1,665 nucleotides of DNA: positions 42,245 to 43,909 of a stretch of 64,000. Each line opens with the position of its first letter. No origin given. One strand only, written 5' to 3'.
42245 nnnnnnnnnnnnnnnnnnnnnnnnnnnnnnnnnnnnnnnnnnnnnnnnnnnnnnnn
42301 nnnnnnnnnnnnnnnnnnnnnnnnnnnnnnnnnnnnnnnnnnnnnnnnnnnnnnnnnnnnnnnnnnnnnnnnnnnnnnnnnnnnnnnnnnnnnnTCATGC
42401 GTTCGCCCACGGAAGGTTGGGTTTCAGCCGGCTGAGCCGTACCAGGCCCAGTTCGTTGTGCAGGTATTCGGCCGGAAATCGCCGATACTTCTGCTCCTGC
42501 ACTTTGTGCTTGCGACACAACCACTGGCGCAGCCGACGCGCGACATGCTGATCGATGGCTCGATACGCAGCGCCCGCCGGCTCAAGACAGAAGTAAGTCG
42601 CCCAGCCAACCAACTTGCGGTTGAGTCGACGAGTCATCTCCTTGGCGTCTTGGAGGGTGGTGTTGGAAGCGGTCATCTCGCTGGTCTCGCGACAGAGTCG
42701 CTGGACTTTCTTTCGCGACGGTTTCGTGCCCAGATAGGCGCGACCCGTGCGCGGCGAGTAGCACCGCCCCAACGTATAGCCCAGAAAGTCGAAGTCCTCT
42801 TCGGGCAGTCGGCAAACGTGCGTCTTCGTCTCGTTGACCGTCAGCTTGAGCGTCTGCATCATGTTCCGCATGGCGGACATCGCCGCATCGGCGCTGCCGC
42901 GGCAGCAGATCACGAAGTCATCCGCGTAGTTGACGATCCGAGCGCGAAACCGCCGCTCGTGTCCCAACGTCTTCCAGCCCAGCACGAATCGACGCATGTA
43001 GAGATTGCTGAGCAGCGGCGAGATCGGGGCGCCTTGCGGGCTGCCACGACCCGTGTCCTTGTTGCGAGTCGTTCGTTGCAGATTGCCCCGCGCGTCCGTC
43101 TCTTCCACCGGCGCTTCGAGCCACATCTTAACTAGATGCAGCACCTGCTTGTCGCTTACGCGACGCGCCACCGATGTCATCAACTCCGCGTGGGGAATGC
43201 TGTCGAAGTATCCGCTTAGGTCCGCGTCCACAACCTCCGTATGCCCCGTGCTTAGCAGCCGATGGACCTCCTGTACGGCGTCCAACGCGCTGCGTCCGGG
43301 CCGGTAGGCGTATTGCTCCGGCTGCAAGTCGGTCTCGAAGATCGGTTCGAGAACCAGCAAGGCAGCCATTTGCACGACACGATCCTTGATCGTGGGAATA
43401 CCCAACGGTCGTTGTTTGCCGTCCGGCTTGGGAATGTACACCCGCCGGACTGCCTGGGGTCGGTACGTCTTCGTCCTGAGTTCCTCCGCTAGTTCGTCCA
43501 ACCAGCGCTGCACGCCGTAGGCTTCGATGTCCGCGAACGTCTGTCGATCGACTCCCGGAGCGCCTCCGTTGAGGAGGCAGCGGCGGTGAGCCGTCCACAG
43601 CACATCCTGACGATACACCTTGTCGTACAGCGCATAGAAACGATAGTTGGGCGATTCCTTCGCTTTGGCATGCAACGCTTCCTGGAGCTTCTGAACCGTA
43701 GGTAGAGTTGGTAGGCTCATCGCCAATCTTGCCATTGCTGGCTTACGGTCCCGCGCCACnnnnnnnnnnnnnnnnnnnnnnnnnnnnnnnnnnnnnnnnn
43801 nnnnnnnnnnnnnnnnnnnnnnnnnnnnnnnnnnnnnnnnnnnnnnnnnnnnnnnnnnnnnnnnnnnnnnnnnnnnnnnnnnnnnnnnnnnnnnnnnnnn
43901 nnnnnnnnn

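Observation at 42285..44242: Apparently complete group II intron with RT/maturase inserted antisense in the spacer between a CE15-like esterase and a ROK kinase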

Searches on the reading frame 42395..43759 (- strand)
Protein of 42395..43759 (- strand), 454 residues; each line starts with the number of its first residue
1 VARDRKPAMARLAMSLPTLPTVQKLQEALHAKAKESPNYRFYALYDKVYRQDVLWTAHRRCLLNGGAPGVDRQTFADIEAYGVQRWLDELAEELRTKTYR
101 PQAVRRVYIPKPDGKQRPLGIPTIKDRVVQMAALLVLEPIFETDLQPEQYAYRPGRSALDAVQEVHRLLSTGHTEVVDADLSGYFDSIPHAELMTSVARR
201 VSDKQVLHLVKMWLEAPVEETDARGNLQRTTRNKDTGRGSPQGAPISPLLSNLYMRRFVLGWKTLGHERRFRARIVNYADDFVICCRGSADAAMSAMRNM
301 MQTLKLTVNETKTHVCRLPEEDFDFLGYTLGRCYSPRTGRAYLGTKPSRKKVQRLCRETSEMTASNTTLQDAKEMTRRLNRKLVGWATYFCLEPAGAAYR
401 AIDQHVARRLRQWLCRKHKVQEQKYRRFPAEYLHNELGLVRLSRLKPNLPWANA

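Call 5: search_protein_families(library=pfam, proteins=[window:42395-43759:-], max_evalue=0.01)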
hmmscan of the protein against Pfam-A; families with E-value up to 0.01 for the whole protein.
window:42395-43759:- (454 aa): 2 families
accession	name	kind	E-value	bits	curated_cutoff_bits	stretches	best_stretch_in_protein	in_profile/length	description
PF00078.32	RVT_1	-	1.4e-35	123.3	29.6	1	109-330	1-205/205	Reverse transcriptase (RNA-dependent DNA polymerase)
PF08388.16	GIIM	-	6.6e-15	55.3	23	1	352-425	1-73/80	Group II intron, maturase-specific domain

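Call 6: search_protein_families(library=ncbifam, proteins=[window:42395-43759:-], max_evalue=0.01)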
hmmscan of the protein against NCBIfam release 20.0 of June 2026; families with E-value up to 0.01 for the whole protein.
window:42395-43759:- (454 aa): 6 families
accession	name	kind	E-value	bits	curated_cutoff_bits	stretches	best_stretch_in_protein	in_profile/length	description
TIGR04416.1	group_II_RT_mat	equivalog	4.1e-107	358.4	300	1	52-418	2-353/353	group II intron reverse transcriptase/maturase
NF041746.1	Drt2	equivalog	7.2e-16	58.4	390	1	230-319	214-302/416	antiviral reverse transcriptase Drt2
NF041747.1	Drt3a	equivalog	1.7e-15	57.3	200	1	162-378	98-312/412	antiviral reverse transcriptase Drt3a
NF038233.2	retron_St85_RT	exception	2.9e-13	49.7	235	1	100-313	21-214/289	retron St85 family RNA-directed DNA polymerase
NF042941.1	Retron_TIR_antiphage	equivalog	0.00027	19.8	600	0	240-288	140-186/464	TIR domain-containing anti-phage reverse transcriptase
NF041749.1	Drt4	equivalog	0.0004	19.5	450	1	171-321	134-272/489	antiviral reverse transcriptase Drt4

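Call 7: find_homologous_proteins(query=window:42395-43759:-, max_evalue=1e-30)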
Query window:42395-43759:- (454 aa): 8000 proteins with E <= 1e-30 among 8000 candidates; the best 120 are listed.
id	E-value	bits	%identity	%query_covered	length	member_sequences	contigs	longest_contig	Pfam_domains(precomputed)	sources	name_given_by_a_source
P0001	6.8e-285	963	95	97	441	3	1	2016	PF00078.33,PF08388.17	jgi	jgi:RNA-directed DNA polymerase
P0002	2.9e-282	954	94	97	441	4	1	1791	PF00078.33,PF08388.17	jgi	jgi:RNA-directed DNA polymerase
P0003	1.2e-257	873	85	98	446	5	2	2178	PF00078.33,PF08388.17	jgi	jgi:RNA-directed DNA polymerase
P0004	1.2e-248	843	83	97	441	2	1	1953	PF00078.33,PF08388.17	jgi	jgi:RNA-directed DNA polymerase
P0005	1.5e-248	843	84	98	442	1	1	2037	PF00078.33,PF08388.17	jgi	jgi:RNA-directed DNA polymerase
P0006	1.0e-245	834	83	97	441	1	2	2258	PF00078.33,PF08388.17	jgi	jgi:RNA-directed DNA polymerase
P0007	4.5e-242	822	81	97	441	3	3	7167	PF00078.33,PF08388.17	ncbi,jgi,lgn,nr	ncbi:MAG: group II intron reverse transcriptase/maturase [Planctomycetia bacterium]|nr:group II intr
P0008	9.2e-242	821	81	97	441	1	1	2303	PF00078.33,PF08388.17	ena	-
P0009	6.1e-241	818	81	97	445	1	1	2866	PF00078.33,PF08388.17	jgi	jgi:group II intron reverse transcriptase/maturase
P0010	2.9e-240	816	80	97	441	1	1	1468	PF00078.33,PF08388.17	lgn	-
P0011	9.5e-237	804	80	97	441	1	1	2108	PF00078.33,PF08388.17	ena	-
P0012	1.7e-235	800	80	97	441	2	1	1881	PF00078.33,PF08388.17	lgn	-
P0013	1.0e-232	791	77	97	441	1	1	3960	PF00078.33,PF08388.17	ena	-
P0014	5.0e-232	788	77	97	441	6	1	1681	PF00078.33,PF08388.17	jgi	jgi:RNA-directed DNA polymerase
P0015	9.2e-231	784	77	97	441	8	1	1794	PF00078.33,PF08388.17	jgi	jgi:RNA-directed DNA polymerase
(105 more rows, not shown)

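Call 8: find_related_loci(query=window:42398-43759:-, collection=genome_contigs, flank=3000)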
Query window:42398-43759:- (454 aa) in genome_contigs; peptide patterns used: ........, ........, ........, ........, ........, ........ (x = any residue, [..] = any of these).
260 stretches matched a pattern; 106 encode a relative of the query (tblastn E <= 1e-3); the best 80 are kept; 80 distinct loci.
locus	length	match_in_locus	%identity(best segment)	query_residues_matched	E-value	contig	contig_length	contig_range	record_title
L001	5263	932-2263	72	11-454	0e+0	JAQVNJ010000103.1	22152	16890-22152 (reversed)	MAG: Thermoguttaceae bacterium isolate STF1_154 NODE_5592_length_22152_cov_5.057389_Sandtown_F1, whole genome shotgun se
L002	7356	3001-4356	69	3-454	0e+0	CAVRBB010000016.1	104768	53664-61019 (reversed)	MAG: Bryobacterales bacterium isolate MFD04944.bin.2.53 genome assembly, contig: contig_58627, whole genome shotgun sequ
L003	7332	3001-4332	69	11-454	0e+0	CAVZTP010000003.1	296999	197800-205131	MAG: uncultured Acidobacteriaceae bacterium isolate MFD09603.bin.2.75 genome assembly, contig: contig_48007, whole genom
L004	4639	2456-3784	70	12-454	0e+0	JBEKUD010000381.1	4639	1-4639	MAG: Candidatus Sulfotelmatobacter sp. isolate SPRUCE 573 SPRUCE_573_381, whole genome shotgun sequence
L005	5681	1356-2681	71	12-454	0e+0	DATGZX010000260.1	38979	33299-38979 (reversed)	MAG TPA_asm: Gemmataceae bacterium isolate SMAG_U10675 k141_68123, whole genome shotgun sequence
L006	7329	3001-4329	69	12-454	0e+0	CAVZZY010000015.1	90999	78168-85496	MAG: uncultured Acidobacteriaceae bacterium isolate MFD05580.bin.1.81 genome assembly, contig: contig_48367, whole genom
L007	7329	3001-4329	69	12-454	0e+0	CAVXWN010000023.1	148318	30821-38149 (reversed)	MAG: uncultured Acidobacteriota bacterium isolate MFD04492.bin.2.64 genome assembly, contig: contig_14027, whole genome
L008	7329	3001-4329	69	12-454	0e+0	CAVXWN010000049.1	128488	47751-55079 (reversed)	MAG: uncultured Acidobacteriota bacterium isolate MFD04492.bin.2.64 genome assembly, contig: contig_9108, whole genome s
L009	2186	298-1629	69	10-453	0e+0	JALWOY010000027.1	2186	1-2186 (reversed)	MAG: Phycisphaerales bacterium isolate M2_maxbin2_scaf2bin.260 M2_NODE_120877_length_2186_cov_5.621661, whole genome sho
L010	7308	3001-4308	70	12-447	0e+0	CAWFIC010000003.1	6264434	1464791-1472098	MAG: uncultured Planctomycetota bacterium isolate MFD02579.bin.2.73 genome assembly, contig: contig_1813, whole genome s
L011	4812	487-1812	68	12-453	0e+0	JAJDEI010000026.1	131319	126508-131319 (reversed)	MAG: Planctomycetaceae bacterium isolate OFTM22 OFTM22_25, whole genome shotgun sequence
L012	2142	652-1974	68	14-454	0e+0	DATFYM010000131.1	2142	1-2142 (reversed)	MAG TPA_asm: Terriglobia bacterium isolate SMAG_U9543 k141_686858, whole genome shotgun sequence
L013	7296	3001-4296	68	12-443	0e+0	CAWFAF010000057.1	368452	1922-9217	MAG: uncultured Planctomycetaceae bacterium isolate MFD00822.bin.3.221 genome assembly, contig: contig_39543, whole geno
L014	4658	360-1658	68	12-444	0e+0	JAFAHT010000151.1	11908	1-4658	MAG: Planctomycetaceae bacterium isolate CP_BE_BS_28 BE_BS_k147_10026213, whole genome shotgun sequence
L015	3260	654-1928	69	22-446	0e+0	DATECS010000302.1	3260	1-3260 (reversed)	MAG TPA_asm: Thermoguttaceae bacterium isolate SMAG_U8278 k141_2070808, whole genome shotgun sequence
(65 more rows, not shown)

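Call 17: find_encoding_contigs(protein=P0001, flank=3000, max_places=4)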
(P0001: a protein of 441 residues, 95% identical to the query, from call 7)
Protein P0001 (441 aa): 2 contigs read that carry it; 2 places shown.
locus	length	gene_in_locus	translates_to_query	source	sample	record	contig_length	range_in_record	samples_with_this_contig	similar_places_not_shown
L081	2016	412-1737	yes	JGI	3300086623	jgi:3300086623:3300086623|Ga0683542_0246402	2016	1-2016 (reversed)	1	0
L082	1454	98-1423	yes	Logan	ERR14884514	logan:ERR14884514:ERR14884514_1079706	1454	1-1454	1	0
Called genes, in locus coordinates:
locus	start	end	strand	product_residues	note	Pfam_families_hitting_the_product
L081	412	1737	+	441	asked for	PF00078:RVT_1, PF08388:GIIM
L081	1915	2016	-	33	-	?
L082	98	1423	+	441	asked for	PF00078:RVT_1, PF08388:GIIM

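Call 25: search_solved_structures(query=window:42398-43720:-, max_evalue=0.00001)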
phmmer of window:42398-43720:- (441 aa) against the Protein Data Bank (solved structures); distinct sequences matched with E-value up to 0.00001: 10.
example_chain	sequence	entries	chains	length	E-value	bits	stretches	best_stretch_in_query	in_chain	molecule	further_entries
6ar1_A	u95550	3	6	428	1e-54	189.2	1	30-404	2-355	GsI-IIC RT | Trt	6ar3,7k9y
7uim_D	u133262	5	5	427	1.4e-47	165.6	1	32-411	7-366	Group II intron reverse transcriptase/maturase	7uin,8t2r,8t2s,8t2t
6me0_C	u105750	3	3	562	4.2e-42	147.6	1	55-410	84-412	Maturase reverse transcriptase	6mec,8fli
5hhj_A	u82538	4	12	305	1.2e-40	142.9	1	30-315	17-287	Retron-type reverse transcriptase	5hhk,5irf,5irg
5hhl_A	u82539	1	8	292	7.1e-40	140.3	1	31-324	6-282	Retron-type reverse transcriptase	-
5g2x_C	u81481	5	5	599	8.2e-30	107.1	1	12-249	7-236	GROUP II INTRON-ENCODED PROTEIN LTRA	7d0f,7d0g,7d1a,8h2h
7kft_D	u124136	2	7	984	4.5e-27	98.1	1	78-317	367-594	Cas6-RT-Cas1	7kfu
9d4s_A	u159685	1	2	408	6.1e-10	41.7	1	96-403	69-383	Group II intron-like 4 reverse transcriptase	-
9d5x_A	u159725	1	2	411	6.3e-10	41.6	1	96-403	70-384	Group II intron-like 4 reverse transcriptase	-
8ub7_A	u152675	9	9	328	5.9e-08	35.1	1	67-197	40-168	Reverse transcriptase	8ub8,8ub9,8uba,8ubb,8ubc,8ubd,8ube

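Call 32: search_dna_similar(query=window:42398-43720:-, collection=plasmids, mode=protein, max_rows=40, max_evalue=1e-30)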
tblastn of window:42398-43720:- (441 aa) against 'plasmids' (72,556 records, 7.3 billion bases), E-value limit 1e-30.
The search stops at 5000 records and this limit was reached: more records match than are counted here, and every count below describes the 5000 best-scoring records only.
Records with a match: at least 5000; places in all: 7385; records where one place covers at least 80% of the query: 4106.
Best place of each record, by identity: 60-80% 3; <60% 4997.
By first word of the organism name: Klebsiella 1812; Escherichia 1588; Bacillus 192; Enterobacter 164; Sinorhizobium 138; Enterococcus 117; Citrobacter 91; Salmonella 74; Streptomyces 63; Pseudomonas 62; and 136 more.
By predicted mobility (MOB-suite, as given by PLSDB): conjugative 2836; mobilizable 1151; non-mobilizable 1013.
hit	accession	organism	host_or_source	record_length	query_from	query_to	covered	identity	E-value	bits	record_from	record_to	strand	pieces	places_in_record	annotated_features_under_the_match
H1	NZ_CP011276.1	Planctomyces sp. SH-PL62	cell culture,sugar beet rhizosphere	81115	1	441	100%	66.9%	0e+0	599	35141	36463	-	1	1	ltrA: group II intron reverse transcriptase/maturase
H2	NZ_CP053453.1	Frigoriglobus tundricola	cell culture,tundra wetland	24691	1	440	100%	63.6%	0e+0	573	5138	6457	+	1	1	none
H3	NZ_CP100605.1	Bradyrhizobium sp. Ash2021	-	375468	2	441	100%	60.1%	1e-170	538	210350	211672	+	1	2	ltrA: group II intron reverse transcriptase/maturase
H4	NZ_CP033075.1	Buttiauxella sp. 3AFRM03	Cerambycidae sp.,pure isolate,larvae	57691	2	441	100%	59.2%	2e-169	534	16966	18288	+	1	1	ltrA: group II intron reverse transcriptase/maturase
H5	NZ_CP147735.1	Xenorhabdus sp. TH1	Steinernema sp. a AB-2023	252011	2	441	100%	58.7%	2e-167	528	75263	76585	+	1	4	ltrA: group II intron reverse transcriptase/maturase | hypothetical protein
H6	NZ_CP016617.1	Microvirga ossetica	Vicia alpestris,cell culture,nodules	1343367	2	441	100%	58.3%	6e-164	518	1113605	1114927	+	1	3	none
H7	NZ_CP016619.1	Microvirga ossetica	Vicia alpestris,cell culture,nodules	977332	2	441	100%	58.3%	4e-158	501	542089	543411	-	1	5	ltrA: group II intron reverse transcriptase/maturase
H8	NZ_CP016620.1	Microvirga ossetica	Vicia alpestris,cell culture,nodules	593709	2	441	100%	57.8%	1e-162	514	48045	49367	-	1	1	ltrA: group II intron reverse transcriptase/maturase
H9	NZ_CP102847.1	Microvirga terrae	soil,soil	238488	2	441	100%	57.1%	1e-156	498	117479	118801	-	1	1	ltrA: group II intron reverse transcriptase/maturase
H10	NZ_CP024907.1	Paraburkholderia caledonica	soil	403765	2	430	97%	58.1%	2e-162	514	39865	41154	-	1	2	ltrA: group II intron reverse transcriptase/maturase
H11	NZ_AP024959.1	Paraburkholderia terrae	-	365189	2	430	97%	58.1%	6e-162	513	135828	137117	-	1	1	ltrA: group II intron reverse transcriptase/maturase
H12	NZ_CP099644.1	Paraburkholderia fungorum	Arabidopsis thaliana,pure culture,leaf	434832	2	430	97%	57.9%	2e-160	508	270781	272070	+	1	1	ltrA: group II intron reverse transcriptase/maturase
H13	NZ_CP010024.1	Paraburkholderia fungorum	Microbial isolate culture,White-rot ...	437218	2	430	97%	57.9%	2e-160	508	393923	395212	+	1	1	ltrA: group II intron reverse transcriptase/maturase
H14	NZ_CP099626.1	Paraburkholderia fungorum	Arabidopsis thaliana,pure culture,leaf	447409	2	430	97%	57.9%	2e-160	508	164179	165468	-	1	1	ltrA: group II intron reverse transcriptase/maturase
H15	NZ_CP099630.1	Paraburkholderia fungorum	Arabidopsis thaliana,pure culture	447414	2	430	97%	57.9%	2e-160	508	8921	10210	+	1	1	ltrA: group II intron reverse transcriptase/maturase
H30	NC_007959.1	Nitrobacter hamburgensis X14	-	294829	1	439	100%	50.6%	1e-129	419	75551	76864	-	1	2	ltrA: group II intron reverse transcriptase/maturase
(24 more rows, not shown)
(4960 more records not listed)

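Call 33: get_annotated_region(hit=H30, flank=1000)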
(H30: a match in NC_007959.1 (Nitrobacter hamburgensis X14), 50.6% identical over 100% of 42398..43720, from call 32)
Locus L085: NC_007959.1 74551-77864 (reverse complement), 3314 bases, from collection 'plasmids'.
description: Nitrobacter hamburgensis X14 plasmid 1, complete sequence
organism: Nitrobacter hamburgensis X14 (NCBI taxid 323097)
taxonomy: Bacteria; Pseudomonadota; Alphaproteobacteria; Hyphomicrobiales; Nitrobacteraceae; Nitrobacter; Nitrobacter hamburgensis; Nitrobacter hamburgensis X14
host: -; source: -; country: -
typing (MOB-suite, as given by PLSDB): mobilizable; replicon rep_cluster_472; relaxase MOBP
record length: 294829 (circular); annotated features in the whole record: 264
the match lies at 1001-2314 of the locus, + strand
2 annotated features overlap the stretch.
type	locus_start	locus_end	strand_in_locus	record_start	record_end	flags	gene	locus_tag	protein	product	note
CDS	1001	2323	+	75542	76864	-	ltrA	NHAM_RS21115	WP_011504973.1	group II intron reverse transcriptase/maturase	GO:0000373 - Group II intron splicing [Evidence IEA]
CDS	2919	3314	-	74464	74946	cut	-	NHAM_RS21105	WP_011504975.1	hypothetical protein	-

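Call 34: get_annotated_region(hit=H1, flank=1500)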
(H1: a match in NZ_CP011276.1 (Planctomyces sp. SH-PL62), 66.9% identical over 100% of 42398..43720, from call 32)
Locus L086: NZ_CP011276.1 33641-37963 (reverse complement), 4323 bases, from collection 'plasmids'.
description: Planctomyces sp. SH-PL62 plasmid pPL62-3, complete sequence
organism: Planctomyces sp. SH-PL62 (NCBI taxid 1636152)
taxonomy: Bacteria; Planctomycetota; Planctomycetia; Planctomycetales; Planctomycetaceae; Planctomyces; Planctomyces sp. SH-PL62
host: -; source: cell culture,sugar beet rhizosphere; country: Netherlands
typing (MOB-suite, as given by PLSDB): non-mobilizable; replicon rep_cluster_1538
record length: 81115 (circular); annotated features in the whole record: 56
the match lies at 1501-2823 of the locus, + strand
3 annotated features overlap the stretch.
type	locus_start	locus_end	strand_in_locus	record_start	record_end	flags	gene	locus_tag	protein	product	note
CDS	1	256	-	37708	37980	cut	-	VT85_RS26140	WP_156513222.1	hypothetical protein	-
CDS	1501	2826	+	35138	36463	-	ltrA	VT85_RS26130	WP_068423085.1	group II intron reverse transcriptase/maturase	GO:0000373 - Group II intron splicing [Evidence IEA]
CDS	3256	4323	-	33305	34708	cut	-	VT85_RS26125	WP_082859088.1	outer membrane protein transport protein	-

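Call 35: get_annotated_region(hit=H3, flank=1000)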
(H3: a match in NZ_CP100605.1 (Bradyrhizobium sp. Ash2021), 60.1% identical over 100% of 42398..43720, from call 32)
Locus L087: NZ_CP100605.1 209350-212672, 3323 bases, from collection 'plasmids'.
description: Bradyrhizobium sp. Ash2021 plasmid p_unamed, complete sequence
organism: Bradyrhizobium sp. Ash2021 (NCBI taxid 2954771)
taxonomy: Bacteria; Pseudomonadota; Alphaproteobacteria; Hyphomicrobiales; Nitrobacteraceae; Bradyrhizobium; Bradyrhizobium sp. Ash2021
host: -; source: -; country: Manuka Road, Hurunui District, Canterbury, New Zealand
typing (MOB-suite, as given by PLSDB): conjugative; relaxase MOBP; mating-pair formation MPF_T
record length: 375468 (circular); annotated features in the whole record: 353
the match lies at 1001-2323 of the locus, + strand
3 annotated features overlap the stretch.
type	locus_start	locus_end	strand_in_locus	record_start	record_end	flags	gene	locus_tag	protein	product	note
CDS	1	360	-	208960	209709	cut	-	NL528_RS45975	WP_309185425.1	SDR family oxidoreductase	-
CDS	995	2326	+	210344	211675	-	ltrA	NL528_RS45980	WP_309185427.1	group II intron reverse transcriptase/maturase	GO:0000373 - Group II intron splicing [Evidence IEA]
CDS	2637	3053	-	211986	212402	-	-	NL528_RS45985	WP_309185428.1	cupin domain-containing protein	-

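Call 64: find_encoding_contigs(protein=P0002, flank=1500, max_places=3)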
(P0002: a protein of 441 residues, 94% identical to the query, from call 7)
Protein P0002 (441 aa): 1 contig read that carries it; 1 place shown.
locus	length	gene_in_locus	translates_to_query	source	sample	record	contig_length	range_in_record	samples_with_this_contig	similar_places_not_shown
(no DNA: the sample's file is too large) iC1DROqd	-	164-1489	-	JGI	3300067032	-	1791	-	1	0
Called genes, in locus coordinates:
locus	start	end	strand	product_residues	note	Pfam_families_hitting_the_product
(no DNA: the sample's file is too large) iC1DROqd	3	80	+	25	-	?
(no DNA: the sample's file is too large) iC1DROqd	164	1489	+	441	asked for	PF00078:RVT_1, PF08388:GIIM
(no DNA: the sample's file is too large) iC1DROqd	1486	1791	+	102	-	?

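Call 65: find_encoding_contigs(protein=P0003, flank=1500, max_places=3)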
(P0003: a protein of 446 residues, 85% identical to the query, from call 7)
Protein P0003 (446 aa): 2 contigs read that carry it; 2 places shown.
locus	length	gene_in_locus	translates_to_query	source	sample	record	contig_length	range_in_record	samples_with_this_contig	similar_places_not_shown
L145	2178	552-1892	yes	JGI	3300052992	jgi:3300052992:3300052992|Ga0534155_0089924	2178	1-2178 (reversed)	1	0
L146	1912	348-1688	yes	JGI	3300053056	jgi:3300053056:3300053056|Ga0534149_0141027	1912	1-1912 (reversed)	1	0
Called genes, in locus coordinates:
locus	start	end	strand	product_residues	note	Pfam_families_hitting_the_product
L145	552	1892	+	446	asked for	PF00078:RVT_1, PF08388:GIIM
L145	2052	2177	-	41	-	?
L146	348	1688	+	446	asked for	PF00078:RVT_1, PF08388:GIIM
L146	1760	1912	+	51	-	?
